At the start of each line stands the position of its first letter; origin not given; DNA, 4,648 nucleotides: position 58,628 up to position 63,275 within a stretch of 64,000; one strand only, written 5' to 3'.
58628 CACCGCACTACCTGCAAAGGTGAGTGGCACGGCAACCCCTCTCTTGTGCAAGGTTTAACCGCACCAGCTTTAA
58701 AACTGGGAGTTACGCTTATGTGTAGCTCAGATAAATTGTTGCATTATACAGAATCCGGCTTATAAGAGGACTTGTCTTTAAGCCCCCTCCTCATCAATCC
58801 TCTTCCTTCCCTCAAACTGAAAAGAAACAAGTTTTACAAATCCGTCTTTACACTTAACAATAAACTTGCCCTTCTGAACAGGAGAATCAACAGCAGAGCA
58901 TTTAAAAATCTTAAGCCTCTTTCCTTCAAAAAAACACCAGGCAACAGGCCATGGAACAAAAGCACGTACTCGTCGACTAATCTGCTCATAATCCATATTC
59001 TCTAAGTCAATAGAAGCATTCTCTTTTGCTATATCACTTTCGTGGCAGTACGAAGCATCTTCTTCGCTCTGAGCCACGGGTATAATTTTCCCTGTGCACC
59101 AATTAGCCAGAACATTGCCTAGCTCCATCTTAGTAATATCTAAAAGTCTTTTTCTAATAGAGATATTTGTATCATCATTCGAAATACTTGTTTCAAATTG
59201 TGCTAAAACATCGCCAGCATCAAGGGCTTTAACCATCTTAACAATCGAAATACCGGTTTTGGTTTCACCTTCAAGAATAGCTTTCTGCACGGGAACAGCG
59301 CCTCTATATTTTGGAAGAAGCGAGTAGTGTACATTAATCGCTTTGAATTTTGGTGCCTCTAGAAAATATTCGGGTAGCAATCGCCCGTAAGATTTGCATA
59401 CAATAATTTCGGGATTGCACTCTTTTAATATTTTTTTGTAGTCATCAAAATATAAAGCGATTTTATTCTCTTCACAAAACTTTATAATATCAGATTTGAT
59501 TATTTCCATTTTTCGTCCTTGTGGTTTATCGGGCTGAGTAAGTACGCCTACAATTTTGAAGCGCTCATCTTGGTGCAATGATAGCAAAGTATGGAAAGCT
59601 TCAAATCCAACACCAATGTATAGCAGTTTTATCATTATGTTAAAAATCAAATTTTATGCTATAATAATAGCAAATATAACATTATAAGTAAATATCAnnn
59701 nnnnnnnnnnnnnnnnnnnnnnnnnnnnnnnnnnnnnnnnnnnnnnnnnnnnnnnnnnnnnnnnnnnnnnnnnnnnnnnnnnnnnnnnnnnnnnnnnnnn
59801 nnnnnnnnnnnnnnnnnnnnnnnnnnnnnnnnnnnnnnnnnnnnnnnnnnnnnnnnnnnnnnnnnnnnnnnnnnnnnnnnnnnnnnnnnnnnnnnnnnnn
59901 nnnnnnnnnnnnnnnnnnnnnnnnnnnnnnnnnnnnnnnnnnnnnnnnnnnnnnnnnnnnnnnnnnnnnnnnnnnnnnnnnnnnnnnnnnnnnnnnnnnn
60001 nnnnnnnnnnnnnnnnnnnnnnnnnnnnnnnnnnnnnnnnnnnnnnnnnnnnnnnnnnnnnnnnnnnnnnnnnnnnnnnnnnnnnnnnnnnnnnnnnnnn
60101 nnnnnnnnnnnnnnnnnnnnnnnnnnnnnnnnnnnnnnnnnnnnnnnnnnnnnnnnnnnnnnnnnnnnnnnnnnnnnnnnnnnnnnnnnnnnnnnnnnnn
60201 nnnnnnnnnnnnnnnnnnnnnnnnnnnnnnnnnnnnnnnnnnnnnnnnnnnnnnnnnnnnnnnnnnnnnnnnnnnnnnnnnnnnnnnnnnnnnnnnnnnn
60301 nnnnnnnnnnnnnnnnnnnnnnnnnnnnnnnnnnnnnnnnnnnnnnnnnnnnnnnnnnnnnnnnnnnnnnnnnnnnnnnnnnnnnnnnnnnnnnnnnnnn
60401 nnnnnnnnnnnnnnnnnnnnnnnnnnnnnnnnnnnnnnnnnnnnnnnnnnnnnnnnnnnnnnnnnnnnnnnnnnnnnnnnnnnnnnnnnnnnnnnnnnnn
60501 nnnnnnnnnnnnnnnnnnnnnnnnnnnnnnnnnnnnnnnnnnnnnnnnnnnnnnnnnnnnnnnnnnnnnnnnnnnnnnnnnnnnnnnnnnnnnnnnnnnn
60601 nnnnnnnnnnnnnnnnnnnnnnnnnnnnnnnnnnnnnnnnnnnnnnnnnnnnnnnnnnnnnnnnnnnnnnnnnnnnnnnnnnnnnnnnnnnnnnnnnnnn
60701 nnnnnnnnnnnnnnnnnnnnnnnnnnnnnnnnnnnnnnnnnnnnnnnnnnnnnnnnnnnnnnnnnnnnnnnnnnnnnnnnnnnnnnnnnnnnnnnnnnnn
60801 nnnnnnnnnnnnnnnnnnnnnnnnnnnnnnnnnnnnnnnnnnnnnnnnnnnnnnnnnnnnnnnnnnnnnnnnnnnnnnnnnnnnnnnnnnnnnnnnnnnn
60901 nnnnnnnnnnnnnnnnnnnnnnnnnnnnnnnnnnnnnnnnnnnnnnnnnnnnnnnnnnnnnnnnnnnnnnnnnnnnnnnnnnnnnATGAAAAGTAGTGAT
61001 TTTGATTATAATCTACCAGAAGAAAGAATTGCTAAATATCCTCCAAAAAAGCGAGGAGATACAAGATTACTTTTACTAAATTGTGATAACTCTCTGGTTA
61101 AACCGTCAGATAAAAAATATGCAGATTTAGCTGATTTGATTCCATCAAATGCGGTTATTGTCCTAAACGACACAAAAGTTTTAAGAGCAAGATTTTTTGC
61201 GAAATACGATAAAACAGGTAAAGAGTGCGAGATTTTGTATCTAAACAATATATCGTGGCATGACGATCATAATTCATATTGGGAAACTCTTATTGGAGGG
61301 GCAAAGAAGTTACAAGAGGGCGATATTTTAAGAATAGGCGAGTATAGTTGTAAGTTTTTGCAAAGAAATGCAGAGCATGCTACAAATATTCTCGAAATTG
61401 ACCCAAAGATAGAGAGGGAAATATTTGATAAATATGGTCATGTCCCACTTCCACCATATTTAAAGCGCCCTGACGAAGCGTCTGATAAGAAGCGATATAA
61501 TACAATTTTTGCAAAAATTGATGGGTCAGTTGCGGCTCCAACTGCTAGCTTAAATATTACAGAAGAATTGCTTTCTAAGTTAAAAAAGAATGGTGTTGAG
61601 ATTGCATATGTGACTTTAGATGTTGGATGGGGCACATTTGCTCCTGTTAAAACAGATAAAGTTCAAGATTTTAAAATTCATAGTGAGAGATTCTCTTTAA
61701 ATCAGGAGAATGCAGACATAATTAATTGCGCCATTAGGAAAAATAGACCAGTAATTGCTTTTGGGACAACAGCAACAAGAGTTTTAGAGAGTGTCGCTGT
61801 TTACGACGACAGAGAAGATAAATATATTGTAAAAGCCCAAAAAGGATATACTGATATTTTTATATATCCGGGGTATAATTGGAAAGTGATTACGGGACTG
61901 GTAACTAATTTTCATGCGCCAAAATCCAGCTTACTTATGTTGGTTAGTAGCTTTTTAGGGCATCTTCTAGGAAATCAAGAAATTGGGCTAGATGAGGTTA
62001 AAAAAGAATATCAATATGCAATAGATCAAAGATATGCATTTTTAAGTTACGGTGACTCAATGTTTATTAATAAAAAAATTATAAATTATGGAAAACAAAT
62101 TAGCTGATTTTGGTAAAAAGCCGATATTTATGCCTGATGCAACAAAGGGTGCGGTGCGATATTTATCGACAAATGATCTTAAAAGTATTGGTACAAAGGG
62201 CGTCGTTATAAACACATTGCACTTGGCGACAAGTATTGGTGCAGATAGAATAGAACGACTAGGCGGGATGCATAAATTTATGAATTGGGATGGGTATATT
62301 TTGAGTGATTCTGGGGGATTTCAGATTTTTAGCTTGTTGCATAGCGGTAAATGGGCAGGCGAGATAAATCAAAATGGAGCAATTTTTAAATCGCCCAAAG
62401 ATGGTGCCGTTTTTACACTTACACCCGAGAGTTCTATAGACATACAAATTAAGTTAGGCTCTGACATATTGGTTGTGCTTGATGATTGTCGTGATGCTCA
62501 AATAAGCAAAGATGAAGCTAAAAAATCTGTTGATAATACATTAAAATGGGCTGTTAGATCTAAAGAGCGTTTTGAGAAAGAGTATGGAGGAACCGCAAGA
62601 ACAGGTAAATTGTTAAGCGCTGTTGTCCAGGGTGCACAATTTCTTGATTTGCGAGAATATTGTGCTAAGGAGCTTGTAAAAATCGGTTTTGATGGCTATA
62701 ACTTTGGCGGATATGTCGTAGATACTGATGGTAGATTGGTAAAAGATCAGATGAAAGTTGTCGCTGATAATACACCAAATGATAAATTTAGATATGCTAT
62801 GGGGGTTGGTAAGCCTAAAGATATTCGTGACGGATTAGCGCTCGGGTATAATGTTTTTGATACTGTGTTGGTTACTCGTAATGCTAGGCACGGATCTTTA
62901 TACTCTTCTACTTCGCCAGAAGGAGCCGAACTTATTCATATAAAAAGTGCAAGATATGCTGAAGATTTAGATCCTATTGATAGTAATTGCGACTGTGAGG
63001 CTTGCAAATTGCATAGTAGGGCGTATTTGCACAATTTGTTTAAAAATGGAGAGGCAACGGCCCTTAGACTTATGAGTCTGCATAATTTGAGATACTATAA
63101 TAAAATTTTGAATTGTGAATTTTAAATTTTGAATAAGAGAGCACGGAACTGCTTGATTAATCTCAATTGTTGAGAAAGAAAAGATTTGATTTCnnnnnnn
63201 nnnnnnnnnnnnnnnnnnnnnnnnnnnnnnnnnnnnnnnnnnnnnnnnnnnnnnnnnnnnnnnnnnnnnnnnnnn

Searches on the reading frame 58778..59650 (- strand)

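Call 10: search_protein_families(library=pfam, proteins=[window:58778-59650:-], max_evalue=0.001)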
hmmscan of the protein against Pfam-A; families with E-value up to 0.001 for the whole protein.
window:58778-59650:- (290 aa): 2 families
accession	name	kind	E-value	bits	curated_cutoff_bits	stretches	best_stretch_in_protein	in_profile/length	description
PF00551.24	Formyl_trans_N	-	2e-33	116.1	26.1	1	24-174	20-174/181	Formyl transferase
PF02911.23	Formyl_trans_C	-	1.9e-16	60.5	21.1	1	207-286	2-91/100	Formyl transferase, C-terminal domain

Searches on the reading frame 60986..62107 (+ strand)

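Call 10: search_protein_families(library=pfam, proteins=[window:60986-62107:+], max_evalue=0.001)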
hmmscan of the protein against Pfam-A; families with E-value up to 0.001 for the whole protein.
window:60986-62107:+ (373 aa): 1 family
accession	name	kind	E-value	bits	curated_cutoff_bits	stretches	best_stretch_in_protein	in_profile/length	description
PF02547.20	Queuosine_synth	-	4.6e-104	348.4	25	1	4-361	2-322/322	Queuosine biosynthesis protein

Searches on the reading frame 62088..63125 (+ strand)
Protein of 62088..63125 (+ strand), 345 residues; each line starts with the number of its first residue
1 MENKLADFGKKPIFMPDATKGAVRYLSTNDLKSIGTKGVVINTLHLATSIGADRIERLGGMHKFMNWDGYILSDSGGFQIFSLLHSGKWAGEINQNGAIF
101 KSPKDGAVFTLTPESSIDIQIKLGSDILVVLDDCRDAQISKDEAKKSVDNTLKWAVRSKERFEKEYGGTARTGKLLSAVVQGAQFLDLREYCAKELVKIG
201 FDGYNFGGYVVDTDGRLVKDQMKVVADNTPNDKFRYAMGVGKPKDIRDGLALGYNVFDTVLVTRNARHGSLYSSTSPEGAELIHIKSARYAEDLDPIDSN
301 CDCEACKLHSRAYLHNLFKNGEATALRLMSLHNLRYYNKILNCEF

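Call 10: search_protein_families(library=pfam, proteins=[window:62088-63125:+], max_evalue=0.001)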
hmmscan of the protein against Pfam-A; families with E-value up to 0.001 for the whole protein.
window:62088-63125:+ (345 aa): 1 family
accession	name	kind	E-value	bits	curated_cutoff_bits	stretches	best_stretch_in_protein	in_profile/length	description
PF01702.25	TGT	-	4.3e-99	332.4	26.3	1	11-341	17-332/357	Queuine tRNA-ribosyltransferase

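Call 51: find_encoding_contigs(protein=window:62088-63125:+, flank=10000, max_places=2)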
Protein window:62088-63125:+ (345 aa): no gene with exactly this product is on record in the collection.
